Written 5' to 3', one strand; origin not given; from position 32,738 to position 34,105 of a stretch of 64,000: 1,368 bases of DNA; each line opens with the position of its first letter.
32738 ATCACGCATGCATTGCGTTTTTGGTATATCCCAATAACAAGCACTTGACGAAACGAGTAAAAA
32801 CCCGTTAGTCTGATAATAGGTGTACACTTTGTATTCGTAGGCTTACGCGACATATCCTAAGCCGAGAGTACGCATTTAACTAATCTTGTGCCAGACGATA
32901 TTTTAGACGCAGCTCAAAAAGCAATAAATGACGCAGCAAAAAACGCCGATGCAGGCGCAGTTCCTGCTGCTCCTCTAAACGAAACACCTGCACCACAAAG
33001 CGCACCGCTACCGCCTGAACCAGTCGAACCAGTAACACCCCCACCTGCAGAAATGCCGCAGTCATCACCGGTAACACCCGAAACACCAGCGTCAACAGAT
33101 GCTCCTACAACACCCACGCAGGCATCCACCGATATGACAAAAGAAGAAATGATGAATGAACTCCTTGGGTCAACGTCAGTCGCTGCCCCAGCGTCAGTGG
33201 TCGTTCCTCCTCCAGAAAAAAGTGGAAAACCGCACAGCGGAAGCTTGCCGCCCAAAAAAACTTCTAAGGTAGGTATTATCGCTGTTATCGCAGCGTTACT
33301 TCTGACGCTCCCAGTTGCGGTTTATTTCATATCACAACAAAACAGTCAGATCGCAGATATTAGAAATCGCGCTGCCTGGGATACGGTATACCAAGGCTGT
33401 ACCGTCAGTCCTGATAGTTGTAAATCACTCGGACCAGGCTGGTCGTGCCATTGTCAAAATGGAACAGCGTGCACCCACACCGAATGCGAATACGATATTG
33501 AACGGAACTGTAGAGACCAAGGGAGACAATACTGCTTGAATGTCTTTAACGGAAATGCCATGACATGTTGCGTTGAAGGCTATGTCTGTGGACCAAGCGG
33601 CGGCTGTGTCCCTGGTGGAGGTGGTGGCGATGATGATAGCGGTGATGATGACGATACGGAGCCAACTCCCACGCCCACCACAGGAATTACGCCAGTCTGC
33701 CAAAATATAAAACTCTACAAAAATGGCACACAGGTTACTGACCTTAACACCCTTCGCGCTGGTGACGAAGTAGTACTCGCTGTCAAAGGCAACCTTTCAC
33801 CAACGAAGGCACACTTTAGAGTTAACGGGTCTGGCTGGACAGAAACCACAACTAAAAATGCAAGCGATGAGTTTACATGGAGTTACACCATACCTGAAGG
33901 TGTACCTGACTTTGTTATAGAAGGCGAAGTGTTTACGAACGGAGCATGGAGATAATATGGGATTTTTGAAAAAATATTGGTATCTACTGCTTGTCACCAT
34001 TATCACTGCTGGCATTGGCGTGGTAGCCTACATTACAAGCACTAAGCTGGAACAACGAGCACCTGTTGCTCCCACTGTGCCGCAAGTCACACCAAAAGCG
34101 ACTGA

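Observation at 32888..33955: Membrane protein with a long Pro-rich cytoplasmic N-terminus and a densely Cys-rich extracellular module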

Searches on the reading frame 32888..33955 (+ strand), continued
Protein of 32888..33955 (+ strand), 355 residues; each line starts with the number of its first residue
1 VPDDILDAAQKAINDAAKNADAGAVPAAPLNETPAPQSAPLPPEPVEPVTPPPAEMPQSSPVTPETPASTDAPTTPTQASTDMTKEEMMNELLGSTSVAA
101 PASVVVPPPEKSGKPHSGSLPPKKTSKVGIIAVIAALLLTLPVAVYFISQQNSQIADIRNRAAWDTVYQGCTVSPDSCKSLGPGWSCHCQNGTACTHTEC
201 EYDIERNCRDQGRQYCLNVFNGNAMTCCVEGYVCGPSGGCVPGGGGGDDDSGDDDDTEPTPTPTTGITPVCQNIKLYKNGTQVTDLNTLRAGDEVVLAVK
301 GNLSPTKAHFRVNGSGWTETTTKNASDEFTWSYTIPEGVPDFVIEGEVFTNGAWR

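Call 89: list_cluster_members(proteins=[window:32888-33952:+, window:33957-34682:+, P0079])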
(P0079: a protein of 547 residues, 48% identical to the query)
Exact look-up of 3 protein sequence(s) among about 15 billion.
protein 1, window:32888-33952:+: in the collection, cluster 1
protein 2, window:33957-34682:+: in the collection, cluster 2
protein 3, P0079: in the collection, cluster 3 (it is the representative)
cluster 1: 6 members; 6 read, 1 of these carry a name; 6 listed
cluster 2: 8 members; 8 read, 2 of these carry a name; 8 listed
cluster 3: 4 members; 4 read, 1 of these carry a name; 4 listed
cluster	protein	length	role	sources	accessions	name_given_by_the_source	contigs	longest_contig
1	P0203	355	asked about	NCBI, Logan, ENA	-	-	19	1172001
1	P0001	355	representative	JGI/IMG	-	-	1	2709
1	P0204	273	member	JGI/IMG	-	hypothetical protein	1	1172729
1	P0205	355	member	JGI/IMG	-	-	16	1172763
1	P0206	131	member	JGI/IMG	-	-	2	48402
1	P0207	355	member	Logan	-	-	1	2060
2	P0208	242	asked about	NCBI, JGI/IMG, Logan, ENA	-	hypothetical protein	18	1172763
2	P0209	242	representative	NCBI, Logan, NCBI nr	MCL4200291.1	hypothetical protein KJZ67_03040 [Patescibacteria group bacterium] | hypothetical protein [Patescibacteria group bacterium]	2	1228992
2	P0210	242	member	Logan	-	-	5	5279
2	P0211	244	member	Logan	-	-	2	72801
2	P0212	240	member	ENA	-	-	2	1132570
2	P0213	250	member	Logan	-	-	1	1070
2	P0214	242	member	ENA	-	-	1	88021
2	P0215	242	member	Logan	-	-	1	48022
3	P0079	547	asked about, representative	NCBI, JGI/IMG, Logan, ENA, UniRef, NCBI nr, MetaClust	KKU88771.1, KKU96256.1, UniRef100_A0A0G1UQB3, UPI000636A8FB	MAG: hypothetical protein UY16_C0002G0043 [Candidatus Gottesmanbacteria bacterium ... | Uncharacterized protein n=2 Tax=Candidatus Gottesmaniibacteriota TaxID=1752720 ... | status=active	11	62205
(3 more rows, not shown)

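Call 97: search_protein_families(library=pfam, alignment_id=A8, max_evalue=0.001)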
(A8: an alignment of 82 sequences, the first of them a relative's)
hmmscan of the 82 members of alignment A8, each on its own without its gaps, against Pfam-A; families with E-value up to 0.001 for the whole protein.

A. member 1, P0174 (769 aa): 0 families

B. families by the number of members that match (of 82 scanned): 6 families
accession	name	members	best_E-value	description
PF13403.11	Hint_2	1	1.3e-07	Hint domain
PF07591.16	PT-HINT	1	9.2e-06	Pretoxin HINT domain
PF01079.26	Hint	1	3.9e-05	Hint module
PF04885.19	Stig1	1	0.00032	Stigma-specific STIG1-like protein family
PF25184.1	YxzE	1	0.00065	YxzE-like putative bacteriocin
PF14890.11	Intein_splicing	1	0.0008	Intein splicing domain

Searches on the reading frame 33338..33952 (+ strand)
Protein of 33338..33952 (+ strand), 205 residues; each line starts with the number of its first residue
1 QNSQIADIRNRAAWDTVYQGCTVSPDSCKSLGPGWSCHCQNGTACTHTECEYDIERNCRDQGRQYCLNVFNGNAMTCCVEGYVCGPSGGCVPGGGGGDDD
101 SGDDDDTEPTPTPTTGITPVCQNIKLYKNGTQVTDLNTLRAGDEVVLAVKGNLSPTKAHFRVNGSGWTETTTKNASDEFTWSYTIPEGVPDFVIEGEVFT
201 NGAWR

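Call 22: predict_structure(alignment_id=A2)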
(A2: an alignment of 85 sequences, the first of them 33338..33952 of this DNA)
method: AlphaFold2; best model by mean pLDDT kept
length: 205 residues; sequences in the alignment: 85
mean_pLDDT: 79.7   pTM: 0.45
mean pLDDT of the five models: 79.7, 79.6, 79.1, 78.7, 78.6
residues with pLDDT >= 90: 85; 70-90: 71; 50-70: 11; < 50: 38
segments of 3 or more residues with pLDDT < 50: 1-17, 95-115
pLDDT, mean of each block of 10 residues (from residue 1): 45 47 78 89 82 92 87 84 86 55 42 55 89 94 96 93 94 97 92 92 86
secondary structure, 60 per line:
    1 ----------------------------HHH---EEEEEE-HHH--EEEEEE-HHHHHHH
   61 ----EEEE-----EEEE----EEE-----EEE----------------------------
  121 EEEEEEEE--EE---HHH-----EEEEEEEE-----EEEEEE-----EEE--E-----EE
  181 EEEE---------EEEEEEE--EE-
elements in order: E35-40 E47-52 H54-60 E65-68 E74-77 E82-84 E90-92 E121-128 E144-151 E157-162 E168-170 E179-184 E194-200

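Call 25: fold_search(model_id=the predicted structure, library=pdb)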
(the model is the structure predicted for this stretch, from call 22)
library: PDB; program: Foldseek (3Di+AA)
matches with E <= 10: 1184; with E <= 0.001: 0
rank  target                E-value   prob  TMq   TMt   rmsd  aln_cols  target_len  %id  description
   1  5t7a_A                4.2e-02  0.98  0.23  0.43   3.9        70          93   14  Crystal structure of Br derivative BhCBM56 (released 2017-08-23)
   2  3h8n                  1.0e-01  0.98  0.25  0.26   3.5        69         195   14  Crystal Structure Analysis of KIR2DS4 (released 2009-10-20)
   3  5t7a_B                1.0e-01  0.93  0.23  0.43   3.9        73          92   10  Crystal structure of Br derivative BhCBM56 (released 2017-08-23)
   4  7jzk_A                1.1e-01  0.98  0.25  0.45   3.5        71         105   10  Crystal structure of LAIR1 ectodomain (from MGD21) in complex with Plasmodium RIFIN (PF3D7_0401300) V2 domain (released 2021-05-26)
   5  3wyr_A                1.2e-01  0.98  0.25  0.27   3.5        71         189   14  Crystal structure of Killer cell immunoglobulin-like receptor 2DL4 (released 2015-03-18)
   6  3ie4_A                1.6e-01  0.97  0.25  0.46   3.1        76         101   13  b-glucan binding domain of Drosophila GNBP3 defines a novel family of pattern recognition receptor (released 2009-08-18)
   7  6hnf_MODEL_1_A        1.6e-01  0.93  0.26  0.50   4.2        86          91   10  Structure in solution of human fibronectin type III-domain 14 (released 2018-10-10)
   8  4u3h                  1.7e-01  0.87  0.25  0.44   3.9        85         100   15  Crystal structure of FN3con (released 2015-02-11)
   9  6i0x_A                2.0e-01  0.38  0.17  0.10  11.1        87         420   22  Porphyromonas gingivalis peptidylarginine deminase (PPAD) mutant G231N/E232T/N235D in complex with Cl-amidine. (released 2019-01-23)
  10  6i0x_B                2.0e-01  0.38  0.17  0.10  11.1        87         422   22  Porphyromonas gingivalis peptidylarginine deminase (PPAD) mutant G231N/E232T/N235D in complex with Cl-amidine. (released 2019-01-23)
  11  9c9d_F                2.1e-01  0.91  0.27  0.29   4.7        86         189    8  Protein receptor (released 2025-08-27)
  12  7f9l_G                2.1e-01  0.90  0.23  0.43   3.9        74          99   14  Crystal structure of the variable region of Plasmodium RIFIN #6 (PF3D7_1400600) in complex with LAIR1 (with T67L, N69S (released 2021-08-18)
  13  8gpt_D                2.1e-01  0.84  0.27  0.42   5.1       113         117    7  YFV_E_YD6scFv_postfusion (released 2022-11-02)
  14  7f9l_K                2.2e-01  0.93  0.25  0.47   3.5        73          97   12  Crystal structure of the variable region of Plasmodium RIFIN #6 (PF3D7_1400600) in complex with LAIR1 (with T67L, N69S (released 2021-08-18)
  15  7k9h_L                2.3e-01  0.89  0.25  0.42   4.1        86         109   13  SARS-CoV-2 Spike in complex with neutralizing Fab 2B04 (one up, two down conformation) (released 2021-09-29)
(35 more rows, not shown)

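Call 68: fold_search(model_id=the predicted structure, library=viral)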
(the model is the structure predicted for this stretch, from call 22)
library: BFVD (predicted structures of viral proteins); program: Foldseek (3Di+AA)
matches with E <= 10: 444; with E <= 0.001: 0
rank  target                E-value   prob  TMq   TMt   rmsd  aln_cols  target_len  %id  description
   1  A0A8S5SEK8            1.5e-02  1.00  0.34  0.24   3.9       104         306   16  Uncharacterized protein [Myoviridae sp. ct8mY9]
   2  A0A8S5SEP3            1.6e-02  1.00  0.31  0.18   3.3        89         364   13  Fibronectin type-III domain-containing protein [Myoviridae sp. ct8mY9]
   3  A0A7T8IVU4            1.8e-02  0.98  0.22  0.28   4.7        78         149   19  (no name in the UniProt tables at hand)
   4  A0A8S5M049            1.9e-02  0.94  0.28  0.12  14.2       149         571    9  Tail tube protein [Siphoviridae sp. ctuvC1]
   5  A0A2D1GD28            2.3e-02  1.00  0.30  0.08   3.2        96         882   14  (no name in the UniProt tables at hand)
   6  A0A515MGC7            3.5e-02  1.00  0.28  0.05   3.0        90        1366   10  (no name in the UniProt tables at hand)
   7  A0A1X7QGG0            4.6e-02  0.87  0.26  0.07  10.6       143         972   17  (no name in the UniProt tables at hand)
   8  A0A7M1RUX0            5.2e-02  0.57  0.24  0.07  19.0       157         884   14  Uncharacterized protein [uncultured phage cr124_1]
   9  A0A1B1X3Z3            5.5e-02  0.28  0.18  0.16  19.2       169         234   13  Putative glycoprotein (Fragment) [Terena virus]
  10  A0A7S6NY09            6.2e-02  0.69  0.24  0.12  12.2       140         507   10  Uncharacterized protein [Bathycoccus sp. RCC716 virus 1]
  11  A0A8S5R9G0            6.9e-02  0.80  0.23  0.18   6.1       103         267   16  Uncharacterized protein [virus sp. ctpeS3]
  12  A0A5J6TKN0            7.3e-02  0.89  0.26  0.11   4.5        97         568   10  Esterase [Gordonia phage Gibbin]
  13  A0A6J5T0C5            7.7e-02  0.95  0.28  0.16   5.5       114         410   13  Uncharacterized protein [uncultured Caudovirales phage]
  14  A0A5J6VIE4            7.7e-02  0.66  0.24  0.07  10.4       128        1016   15  Uncharacterized protein [Megaviridae environmental sample]
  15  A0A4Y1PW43            8.7e-02  0.63  0.26  0.27  18.8       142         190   11  (no name in the UniProt tables at hand)
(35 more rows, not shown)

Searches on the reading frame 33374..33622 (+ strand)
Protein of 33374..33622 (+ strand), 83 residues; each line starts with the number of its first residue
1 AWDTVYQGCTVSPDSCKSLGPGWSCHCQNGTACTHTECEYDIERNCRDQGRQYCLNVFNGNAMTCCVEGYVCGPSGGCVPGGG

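Call 44: predict_structure(alignment_id=A3)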
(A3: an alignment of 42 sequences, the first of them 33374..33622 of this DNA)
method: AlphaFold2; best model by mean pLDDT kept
length: 83 residues; sequences in the alignment: 42
mean_pLDDT: 83.2   pTM: 0.69
mean pLDDT of the five models: 83.2, 81.2, 79.7, 78.4, 77.0
residues with pLDDT >= 90: 28; 70-90: 45; 50-70: 7; < 50: 3
segments of 3 or more residues with pLDDT < 50: none
pLDDT, mean of each block of 10 residues (from residue 1): 61 84 87 85 93 85 88 88 62
secondary structure, 60 per line:
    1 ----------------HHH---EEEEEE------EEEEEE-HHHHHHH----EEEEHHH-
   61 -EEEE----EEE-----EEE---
elements in order: E23-28 E35-40 H42-48 E53-56 E62-65 E70-72 E78-80

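Call 47: fold_search(model_id=the predicted structure, library=pdb)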
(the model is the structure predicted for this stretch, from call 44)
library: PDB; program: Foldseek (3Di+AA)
matches with E <= 10: 5; with E <= 0.001: 0
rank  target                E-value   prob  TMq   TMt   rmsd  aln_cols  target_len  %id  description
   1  7kd6_Q                3.1e+00  0.04  0.24  0.10   7.2        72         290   21  Insulin Receptor L1-CR plus alphaCT fragment in co-complex with Fv 83-7 and single-chain insulin SCI-b (released 2021-10-13)
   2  6qix_B                4.0e+00  0.06  0.25  0.09   5.9        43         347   16  The crystal structure of Trichuris muris p43 (released 2019-06-12)
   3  2hev_R                7.2e+00  0.02  0.24  0.16  10.3        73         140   19  Crystal structure of the complex between OX40L and OX40 (released 2006-08-29)
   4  1zps_A                7.7e+00  0.03  0.30  0.23   7.0        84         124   11  Crystal structure of Methanobacterium thermoautotrophicum phosphoribosyl-AMP cyclohydrolase HisI (released 2005-08-30)
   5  8oer_A                9.4e+00  0.02  0.18  0.02   5.3        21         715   33  MUC5B amino acids 26-1435 (released 2024-03-27)

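Call 88: find_homologous_proteins(query=A6, max_evalue=0.001)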
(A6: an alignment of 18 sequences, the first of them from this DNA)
Query A6 (18 sequences): 29 candidates shared short words with the query, none scored E <= 0.001.

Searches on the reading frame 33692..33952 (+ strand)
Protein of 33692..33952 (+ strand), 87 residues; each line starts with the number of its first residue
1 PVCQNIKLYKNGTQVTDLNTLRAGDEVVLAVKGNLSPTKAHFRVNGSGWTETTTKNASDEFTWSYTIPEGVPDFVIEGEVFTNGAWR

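Call 64: find_related_loci(query=A5, collection=metagenome_contigs, flank=7000)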
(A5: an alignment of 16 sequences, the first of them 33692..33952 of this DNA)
Query A5 (87 aa) in metagenome_contigs; peptide patterns used: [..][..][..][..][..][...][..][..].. (x = any residue, [..] = any of these).
74 stretches matched a pattern; 13 encode a relative of the query (tblastn E <= 1e-3); 13 distinct loci.
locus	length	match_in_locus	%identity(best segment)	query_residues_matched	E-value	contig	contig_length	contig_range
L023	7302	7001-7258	59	1-87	5e-29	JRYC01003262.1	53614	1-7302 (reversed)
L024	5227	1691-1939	56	3-87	6e-26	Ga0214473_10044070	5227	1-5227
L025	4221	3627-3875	53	3-87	3e-24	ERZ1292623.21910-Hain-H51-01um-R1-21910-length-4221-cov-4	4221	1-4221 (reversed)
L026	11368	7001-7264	54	3-87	6e-24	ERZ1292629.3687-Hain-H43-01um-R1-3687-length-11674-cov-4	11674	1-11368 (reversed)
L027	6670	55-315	48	3-87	4e-21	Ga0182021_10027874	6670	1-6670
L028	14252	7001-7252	50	3-87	4e-21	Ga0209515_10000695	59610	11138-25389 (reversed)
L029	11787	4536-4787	50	3-87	4e-21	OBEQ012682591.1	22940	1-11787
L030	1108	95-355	48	3-87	5e-21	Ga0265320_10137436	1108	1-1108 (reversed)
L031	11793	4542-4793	48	3-87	2e-19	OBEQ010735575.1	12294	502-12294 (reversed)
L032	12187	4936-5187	48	3-87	2e-19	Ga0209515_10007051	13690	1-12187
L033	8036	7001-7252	48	3-87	2e-19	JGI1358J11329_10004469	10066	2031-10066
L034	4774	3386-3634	42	3-87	2e-17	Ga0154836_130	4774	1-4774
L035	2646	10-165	60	36-87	2e-16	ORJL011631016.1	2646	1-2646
